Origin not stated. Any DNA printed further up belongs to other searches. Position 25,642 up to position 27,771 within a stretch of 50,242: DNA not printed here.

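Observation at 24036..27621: Coupled module of giant polytopic protein, DUF1616-like protein and CPBP protease: candidate surface-protein glycosylation and processing unit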

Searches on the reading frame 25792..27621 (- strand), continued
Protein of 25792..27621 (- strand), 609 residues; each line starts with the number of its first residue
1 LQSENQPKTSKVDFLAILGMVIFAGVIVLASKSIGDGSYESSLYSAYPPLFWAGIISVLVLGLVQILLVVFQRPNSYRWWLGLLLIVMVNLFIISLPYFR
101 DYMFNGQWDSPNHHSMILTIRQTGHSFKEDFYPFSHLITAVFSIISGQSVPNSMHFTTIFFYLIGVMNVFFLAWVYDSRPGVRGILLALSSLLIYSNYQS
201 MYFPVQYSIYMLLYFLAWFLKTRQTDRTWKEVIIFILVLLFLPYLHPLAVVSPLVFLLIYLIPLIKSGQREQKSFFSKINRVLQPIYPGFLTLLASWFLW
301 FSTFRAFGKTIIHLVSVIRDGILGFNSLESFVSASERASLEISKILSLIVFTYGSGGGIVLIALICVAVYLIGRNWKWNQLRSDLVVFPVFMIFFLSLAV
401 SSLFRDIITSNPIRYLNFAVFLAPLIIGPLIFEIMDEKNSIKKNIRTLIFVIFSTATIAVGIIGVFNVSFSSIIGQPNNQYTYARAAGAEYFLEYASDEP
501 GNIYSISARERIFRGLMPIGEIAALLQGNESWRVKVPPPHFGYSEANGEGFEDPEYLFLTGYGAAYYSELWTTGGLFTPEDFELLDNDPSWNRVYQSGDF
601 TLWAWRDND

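Call 72: find_encoding_contigs(protein=P0027, flank=10000, max_places=2)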
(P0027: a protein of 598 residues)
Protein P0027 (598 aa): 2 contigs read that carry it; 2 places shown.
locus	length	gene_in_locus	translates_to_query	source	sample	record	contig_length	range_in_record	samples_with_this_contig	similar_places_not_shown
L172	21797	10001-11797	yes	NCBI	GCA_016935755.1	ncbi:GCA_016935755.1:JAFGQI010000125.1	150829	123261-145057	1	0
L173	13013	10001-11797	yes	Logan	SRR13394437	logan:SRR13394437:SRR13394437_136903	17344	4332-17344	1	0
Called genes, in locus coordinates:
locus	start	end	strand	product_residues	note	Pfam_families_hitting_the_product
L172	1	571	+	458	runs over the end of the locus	PF01546:Peptidase_M20, PF07687:M20_dimer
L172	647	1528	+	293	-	PF07136:DUF1385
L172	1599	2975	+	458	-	-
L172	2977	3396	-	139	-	PF01894:YjbQ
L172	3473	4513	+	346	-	PF00535:Glycos_transf_2, PF10111:Glyco_tranf_2_2, PF13641:Glyco_tranf_2_3, PF13632:Glyco_trans_2_3 (weak)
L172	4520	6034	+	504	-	PF01943:Polysacc_synt, PF13440:Polysacc_synt_3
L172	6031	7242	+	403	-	PF20706:GT4-conflict (weak), PF00534:Glycos_transf_1, PF13692:Glyco_trans_1_4, PF13524:Glyco_trans_1_2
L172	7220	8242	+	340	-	PF01757:Acyl_transf_3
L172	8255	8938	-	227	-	PF00535:Glycos_transf_2, PF10111:Glyco_tranf_2_2 (faint), PF13641:Glyco_tranf_2_3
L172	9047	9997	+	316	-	PF00685:Sulfotransfer_1 (weak), PF13469:Sulfotransfer_3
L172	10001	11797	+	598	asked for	-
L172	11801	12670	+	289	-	PF07760:DUF1616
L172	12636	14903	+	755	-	PF13432:TPR_16 (faint), PF04932:Wzy_C, PF23914:TPR_CcmH_CycH (faint), PF00515:TPR_1 (faint), PF13174:TPR_6 (faint), PF13181:TPR_8 (faint), PF13424:TPR_12, PF07719:TPR_2 (weak), +2 more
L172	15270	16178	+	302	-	PF00535:Glycos_transf_2, PF13641:Glyco_tranf_2_3 (weak)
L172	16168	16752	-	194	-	-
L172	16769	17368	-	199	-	-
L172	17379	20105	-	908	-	PF02463:SMC_N (faint), PF00005:ABC_tran, PF13304:AAA_21, PF01061:ABC2_membrane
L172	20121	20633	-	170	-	-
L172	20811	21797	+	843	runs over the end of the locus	PF00561:Abhydrolase_1, PF12146:Hydrolase_4, PF12697:Abhydrolase_6, PF00501:AMP-binding, PF13193:AMP-binding_C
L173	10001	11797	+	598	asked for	-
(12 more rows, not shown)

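Call 73: find_encoding_contigs(protein=P0022, flank=10000, max_places=2)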
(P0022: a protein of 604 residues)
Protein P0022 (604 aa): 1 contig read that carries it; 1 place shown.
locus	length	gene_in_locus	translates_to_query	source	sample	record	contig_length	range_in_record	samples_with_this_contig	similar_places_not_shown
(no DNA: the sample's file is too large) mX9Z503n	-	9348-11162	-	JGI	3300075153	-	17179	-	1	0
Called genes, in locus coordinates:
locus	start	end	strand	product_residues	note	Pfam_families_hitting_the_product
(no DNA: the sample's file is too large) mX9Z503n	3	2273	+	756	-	?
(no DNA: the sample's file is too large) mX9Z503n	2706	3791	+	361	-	PF13439:Glyco_transf_4, PF13579:Glyco_trans_4_4, PF20706:GT4-conflict (weak), PF00534:Glycos_transf_1, PF13692:Glyco_trans_1_4, PF13524:Glyco_trans_1_2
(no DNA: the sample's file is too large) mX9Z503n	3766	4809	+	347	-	PF00535:Glycos_transf_2, PF10111:Glyco_tranf_2_2, PF13641:Glyco_tranf_2_3, PF13506:Glyco_transf_21 (weak), PF13632:Glyco_trans_2_3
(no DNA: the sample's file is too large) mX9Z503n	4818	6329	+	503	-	PF01943:Polysacc_synt, PF13440:Polysacc_synt_3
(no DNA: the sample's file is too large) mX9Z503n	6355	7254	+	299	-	PF00685:Sulfotransfer_1, PF13469:Sulfotransfer_3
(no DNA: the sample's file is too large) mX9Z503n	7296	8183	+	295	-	PF00685:Sulfotransfer_1, PF13469:Sulfotransfer_3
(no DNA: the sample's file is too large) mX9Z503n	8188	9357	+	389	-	PF00534:Glycos_transf_1, PF13692:Glyco_trans_1_4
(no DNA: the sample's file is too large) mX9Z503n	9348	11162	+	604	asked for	-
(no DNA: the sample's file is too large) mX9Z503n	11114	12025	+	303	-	PF07760:DUF1616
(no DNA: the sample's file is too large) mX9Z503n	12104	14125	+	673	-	PF04932:Wzy_C, PF13431:TPR_17 (faint), PF23914:TPR_CcmH_CycH (faint), PF00515:TPR_1 (faint), PF07719:TPR_2 (faint), PF13181:TPR_8 (faint), PF13414:TPR_11 (faint), PF13432:TPR_16 (weak), +2 more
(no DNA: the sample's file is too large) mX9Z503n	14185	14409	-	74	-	-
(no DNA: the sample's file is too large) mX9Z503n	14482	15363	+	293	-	PF00535:Glycos_transf_2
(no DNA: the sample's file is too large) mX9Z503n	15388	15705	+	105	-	-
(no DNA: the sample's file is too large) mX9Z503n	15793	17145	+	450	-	PF04389:Peptidase_M28 (weak), PF01546:Peptidase_M20, PF07687:M20_dimer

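Call 74: find_encoding_contigs(protein=P0012, flank=10000, max_places=2)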
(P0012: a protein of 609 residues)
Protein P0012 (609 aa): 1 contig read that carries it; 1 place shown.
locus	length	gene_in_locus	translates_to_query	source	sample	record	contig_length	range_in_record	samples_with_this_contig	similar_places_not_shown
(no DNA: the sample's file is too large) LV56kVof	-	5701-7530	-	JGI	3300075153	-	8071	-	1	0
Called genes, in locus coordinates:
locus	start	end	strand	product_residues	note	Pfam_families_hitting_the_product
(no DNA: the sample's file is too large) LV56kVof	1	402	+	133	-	?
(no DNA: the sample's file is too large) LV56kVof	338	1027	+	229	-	PF00132:Hexapep, PF14602:Hexapep_2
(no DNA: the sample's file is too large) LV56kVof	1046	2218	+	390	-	PF13439:Glyco_transf_4, PF13579:Glyco_trans_4_4, PF20706:GT4-conflict, PF00534:Glycos_transf_1, PF13692:Glyco_trans_1_4, PF13524:Glyco_trans_1_2 (weak)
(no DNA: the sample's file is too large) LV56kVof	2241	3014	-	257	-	PF13489:Methyltransf_23, PF08241:Methyltransf_11 (faint), PF13649:Methyltransf_25 (faint), PF13847:Methyltransf_31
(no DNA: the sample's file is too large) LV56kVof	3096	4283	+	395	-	PF00534:Glycos_transf_1, PF20706:GT4-conflict (weak), PF13692:Glyco_trans_1_4, PF13524:Glyco_trans_1_2 (weak)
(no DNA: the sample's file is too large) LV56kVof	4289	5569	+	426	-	-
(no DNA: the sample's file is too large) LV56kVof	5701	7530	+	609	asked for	-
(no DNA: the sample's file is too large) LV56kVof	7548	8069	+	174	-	?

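Call 77: list_cluster_members(proteins=[P0023, P0030, P0035, P0040, P0046, P0054, P0062, P0073, P0100, P0149])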
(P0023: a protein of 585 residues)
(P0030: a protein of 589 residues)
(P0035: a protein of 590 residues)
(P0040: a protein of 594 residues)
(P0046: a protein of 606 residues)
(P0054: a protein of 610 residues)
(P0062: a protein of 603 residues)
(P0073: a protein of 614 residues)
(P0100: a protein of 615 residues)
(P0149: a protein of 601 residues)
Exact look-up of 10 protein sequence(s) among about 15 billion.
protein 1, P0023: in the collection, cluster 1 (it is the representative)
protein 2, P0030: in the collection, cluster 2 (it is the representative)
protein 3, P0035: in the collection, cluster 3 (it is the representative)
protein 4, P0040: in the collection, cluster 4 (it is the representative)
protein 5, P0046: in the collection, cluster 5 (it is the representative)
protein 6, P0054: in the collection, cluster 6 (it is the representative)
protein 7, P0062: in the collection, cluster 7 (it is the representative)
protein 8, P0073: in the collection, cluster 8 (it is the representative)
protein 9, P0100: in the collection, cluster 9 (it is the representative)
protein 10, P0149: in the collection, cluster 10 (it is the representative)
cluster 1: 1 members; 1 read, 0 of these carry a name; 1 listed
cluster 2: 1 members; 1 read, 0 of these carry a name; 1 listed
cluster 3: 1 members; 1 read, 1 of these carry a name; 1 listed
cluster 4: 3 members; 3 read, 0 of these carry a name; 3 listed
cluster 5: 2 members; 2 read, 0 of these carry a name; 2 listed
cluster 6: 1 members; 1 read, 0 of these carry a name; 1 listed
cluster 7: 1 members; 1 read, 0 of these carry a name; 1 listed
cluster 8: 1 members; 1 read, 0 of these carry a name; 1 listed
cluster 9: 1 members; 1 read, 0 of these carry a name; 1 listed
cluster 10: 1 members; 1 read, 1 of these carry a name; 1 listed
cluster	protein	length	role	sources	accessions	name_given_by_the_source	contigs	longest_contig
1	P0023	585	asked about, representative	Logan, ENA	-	-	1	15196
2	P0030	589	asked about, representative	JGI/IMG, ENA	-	-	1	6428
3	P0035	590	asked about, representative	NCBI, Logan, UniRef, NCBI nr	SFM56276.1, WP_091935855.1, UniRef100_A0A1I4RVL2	hypothetical protein [Methanolobus profundi] | Glycosyltransferase RgtA/B/C/D-like domain-containing protein n=1 Tax=Methanolobus ...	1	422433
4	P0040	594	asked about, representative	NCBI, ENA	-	-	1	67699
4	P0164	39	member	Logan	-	-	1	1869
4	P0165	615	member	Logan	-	-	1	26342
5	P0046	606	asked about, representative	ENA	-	-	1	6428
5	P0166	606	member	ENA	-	-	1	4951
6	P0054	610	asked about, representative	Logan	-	-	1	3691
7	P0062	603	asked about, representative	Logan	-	-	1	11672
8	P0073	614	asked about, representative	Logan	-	-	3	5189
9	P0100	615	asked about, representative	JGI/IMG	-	-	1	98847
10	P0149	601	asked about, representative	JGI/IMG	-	hypothetical protein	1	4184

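Call 78: find_encoding_contigs(protein=P0035, flank=8000, max_places=1)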
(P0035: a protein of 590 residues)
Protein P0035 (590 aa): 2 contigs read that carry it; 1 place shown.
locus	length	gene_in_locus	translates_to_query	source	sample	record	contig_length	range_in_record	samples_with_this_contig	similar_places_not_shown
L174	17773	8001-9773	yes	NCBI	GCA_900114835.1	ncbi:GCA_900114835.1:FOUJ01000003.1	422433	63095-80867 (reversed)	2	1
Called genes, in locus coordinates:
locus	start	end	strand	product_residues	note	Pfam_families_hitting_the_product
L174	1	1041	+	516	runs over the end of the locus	PF00535:Glycos_transf_2, PF13641:Glyco_tranf_2_3 (faint), PF00535:Glycos_transf_2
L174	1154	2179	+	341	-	PF01408:GFO_IDH_MocA, PF02894:GFO_IDH_MocA_C, PF22725:GFO_IDH_MocA_C3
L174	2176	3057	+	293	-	-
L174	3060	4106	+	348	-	PF04007:DUF354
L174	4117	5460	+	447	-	PF03446:NAD_binding_2 (weak), PF03721:UDPG_MGDP_dh_N, PF00984:UDPG_MGDP_dh, PF03720:UDPG_MGDP_dh_C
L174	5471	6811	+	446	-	PF27533:CapK_C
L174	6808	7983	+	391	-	PF13439:Glyco_transf_4, PF00534:Glycos_transf_1, PF13692:Glyco_trans_1_4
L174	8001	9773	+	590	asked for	-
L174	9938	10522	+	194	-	PF25084:LbH_EIF2B (weak), PF25087:GMPPB_C (faint), PF00132:Hexapep, PF14602:Hexapep_2 (weak)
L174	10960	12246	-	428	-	PF01943:Polysacc_synt, PF01554:MatE (weak), PF13440:Polysacc_synt_3, PF03023:MurJ (weak), PF01554:MatE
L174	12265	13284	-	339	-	PF01757:Acyl_transf_3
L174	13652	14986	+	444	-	PF07790:Pilin_N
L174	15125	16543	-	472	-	PF01637:ATPase_2, PF13401:AAA_22 (weak), PF13173:AAA_14, PF13635:DUF4143 (faint), PF03008:DUF234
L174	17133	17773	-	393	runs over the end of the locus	PF00764:Arginosuc_synth, PF02540:NAD_synthase (faint), PF20979:Arginosuc_syn_C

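Call 79: find_encoding_contigs(protein=P0040, flank=8000, max_places=1)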
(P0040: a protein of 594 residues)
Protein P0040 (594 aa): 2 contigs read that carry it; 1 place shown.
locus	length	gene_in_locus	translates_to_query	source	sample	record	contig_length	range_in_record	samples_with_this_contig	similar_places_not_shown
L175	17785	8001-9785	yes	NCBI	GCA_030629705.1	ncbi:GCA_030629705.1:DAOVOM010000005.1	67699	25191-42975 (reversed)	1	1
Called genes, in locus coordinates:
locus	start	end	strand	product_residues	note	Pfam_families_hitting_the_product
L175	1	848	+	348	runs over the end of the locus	PF00535:Glycos_transf_2, PF13641:Glyco_tranf_2_3 (weak)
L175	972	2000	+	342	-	PF00535:Glycos_transf_2, PF13506:Glyco_transf_21, PF13641:Glyco_tranf_2_3, PF13632:Glyco_trans_2_3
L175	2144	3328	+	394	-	PF13439:Glyco_transf_4, PF13579:Glyco_trans_4_4, PF20706:GT4-conflict (weak), PF00534:Glycos_transf_1, PF13692:Glyco_trans_1_4, PF13524:Glyco_trans_1_2 (weak)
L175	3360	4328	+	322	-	PF13439:Glyco_transf_4 (faint), PF00534:Glycos_transf_1, PF13692:Glyco_trans_1_4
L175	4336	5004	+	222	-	PF02223:Thymidylate_kin (faint)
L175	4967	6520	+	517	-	PF01663:Phosphodiest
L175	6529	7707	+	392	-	PF20706:GT4-conflict, PF00534:Glycos_transf_1, PF13692:Glyco_trans_1_4, PF13524:Glyco_trans_1_2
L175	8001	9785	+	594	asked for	-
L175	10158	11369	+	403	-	PF13692:Glyco_trans_1_4, PF00534:Glycos_transf_1 (weak)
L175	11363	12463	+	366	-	PF00534:Glycos_transf_1, PF13692:Glyco_trans_1_4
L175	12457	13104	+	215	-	PF02223:Thymidylate_kin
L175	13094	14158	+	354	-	-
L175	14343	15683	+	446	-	PF01943:Polysacc_synt (weak), PF13440:Polysacc_synt_3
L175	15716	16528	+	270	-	PF01073:3Beta_HSD, PF01370:Epimerase, PF02719:Polysacc_synt_2, PF04321:RmlD_sub_bind, PF16363:GDP_Man_Dehyd, PF07993:NAD_binding_4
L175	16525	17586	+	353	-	PF00483:NTP_transferase, PF12804:NTP_transf_3 (weak), PF25084:LbH_EIF2B (weak), PF00132:Hexapep (faint), PF25087:GMPPB_C (weak)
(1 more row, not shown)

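Call 80: find_encoding_contigs(protein=P0100, flank=8000, max_places=1)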
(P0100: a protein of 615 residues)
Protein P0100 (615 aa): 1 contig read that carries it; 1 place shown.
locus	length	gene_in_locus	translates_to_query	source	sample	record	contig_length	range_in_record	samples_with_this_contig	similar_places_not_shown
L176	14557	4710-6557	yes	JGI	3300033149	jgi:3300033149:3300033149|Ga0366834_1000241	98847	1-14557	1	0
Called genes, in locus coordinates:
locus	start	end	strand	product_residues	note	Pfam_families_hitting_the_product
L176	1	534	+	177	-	?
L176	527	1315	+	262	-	PF13489:Methyltransf_23, PF13847:Methyltransf_31 (weak), PF08241:Methyltransf_11, PF08242:Methyltransf_12, PF13649:Methyltransf_25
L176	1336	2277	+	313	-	PF01522:Polysacc_deac_1 (faint)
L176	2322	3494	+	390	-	PF15632:ATPgrasp_Ter (weak)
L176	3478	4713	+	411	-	PF02350:Epimerase_2, PF04464:Glyphos_transf (weak), PF05159:Capsule_synth (weak), PF20471:DUF6716, PF00534:Glycos_transf_1 (weak)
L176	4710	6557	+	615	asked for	-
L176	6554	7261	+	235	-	PF02348:CTP_transf_3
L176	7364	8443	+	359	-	PF03102:NeuB, PF08666:SAF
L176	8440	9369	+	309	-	PF01041:DegT_DnrJ_EryC1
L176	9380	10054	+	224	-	PF13489:Methyltransf_23, PF01209:Ubie_methyltran (weak), PF05175:MTS (weak), PF02353:CMAS, PF13847:Methyltransf_31, PF08241:Methyltransf_11, PF08242:Methyltransf_12, PF13649:Methyltransf_25, +1 more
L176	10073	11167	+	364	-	PF13480:Acetyltransf_6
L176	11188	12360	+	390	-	PF02350:Epimerase_2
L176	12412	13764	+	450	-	PF03721:UDPG_MGDP_dh_N, PF00984:UDPG_MGDP_dh, PF03720:UDPG_MGDP_dh_C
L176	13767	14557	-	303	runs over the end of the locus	PF00106:adh_short (weak), PF01073:3Beta_HSD, PF01370:Epimerase, PF02719:Polysacc_synt_2, PF04321:RmlD_sub_bind, PF16363:GDP_Man_Dehyd, PF13460:NAD_binding_10, PF07993:NAD_binding_4, +1 more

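Call 81: find_encoding_contigs(protein=P0023, flank=8000, max_places=1)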
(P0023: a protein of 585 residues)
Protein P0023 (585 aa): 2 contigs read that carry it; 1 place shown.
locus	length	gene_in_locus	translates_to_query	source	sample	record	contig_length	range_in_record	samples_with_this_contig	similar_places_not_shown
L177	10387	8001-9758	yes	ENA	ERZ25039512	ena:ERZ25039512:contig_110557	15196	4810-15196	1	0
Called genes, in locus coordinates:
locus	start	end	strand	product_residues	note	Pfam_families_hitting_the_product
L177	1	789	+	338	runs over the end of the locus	PF04007:DUF354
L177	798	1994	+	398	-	-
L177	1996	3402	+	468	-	PF27533:CapK_C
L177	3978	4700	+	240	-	PF00891:Methyltransf_2, PF01209:Ubie_methyltran (weak), PF02353:CMAS, PF05175:MTS, PF13847:Methyltransf_31, PF08241:Methyltransf_11, PF08242:Methyltransf_12, PF13649:Methyltransf_25, +2 more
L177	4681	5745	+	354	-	-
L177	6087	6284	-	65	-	-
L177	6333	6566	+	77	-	PF01695:IstB_IS21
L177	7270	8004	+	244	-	PF20706:GT4-conflict, PF00534:Glycos_transf_1, PF13692:Glyco_trans_1_4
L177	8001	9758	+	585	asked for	-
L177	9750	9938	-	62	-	-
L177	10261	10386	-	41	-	?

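Call 84: search_protein_families(library=ncbifam, proteins=[L172:12636-14900:+, L172:10001-11794:+], max_evalue=0.001)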
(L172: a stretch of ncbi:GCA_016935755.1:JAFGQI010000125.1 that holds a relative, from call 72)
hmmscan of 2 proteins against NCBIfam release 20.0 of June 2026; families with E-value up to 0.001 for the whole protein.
L172:12636-14900:+ (755 aa): 7 families
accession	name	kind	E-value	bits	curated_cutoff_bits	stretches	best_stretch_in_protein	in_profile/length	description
NF040959.1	MamA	equivalog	1.8e-12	47.1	200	1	619-742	59-172/204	magnetosome protein MamA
TIGR02917.1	PEP_TPR_lipo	equivalog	1.2e-11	43.3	312.2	1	471-697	443-664/899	XrtA/PEP-CTERM system TPR-repeat protein PrsT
TIGR02521.1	type_IV_pilW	equivalog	9.7e-08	31.8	154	0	493-548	31-86/234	type IV pilus biogenesis/stability protein PilW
NF047507.1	TPR_BatC_Lepto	exception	3.3e-06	26.7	175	0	714-754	101-141/214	TPR repeat-containing protein BatC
TIGR02552.1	LcrH_SycD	equivalog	5e-05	23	104.8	0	623-699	44-117/136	SycD/LcrH family type III secretion system chaperone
NF008755.0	PRK11788.1-3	equivalog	0.00034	20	430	0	593-669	176-252/388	lipopolysaccharide assembly protein LapB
TIGR02795.1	tol_pal_ybgF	equivalog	0.00035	21.1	90.1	0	604-661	9-69/119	tol-pal system protein YbgF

L172:10001-11794:+ (598 aa): 0 families
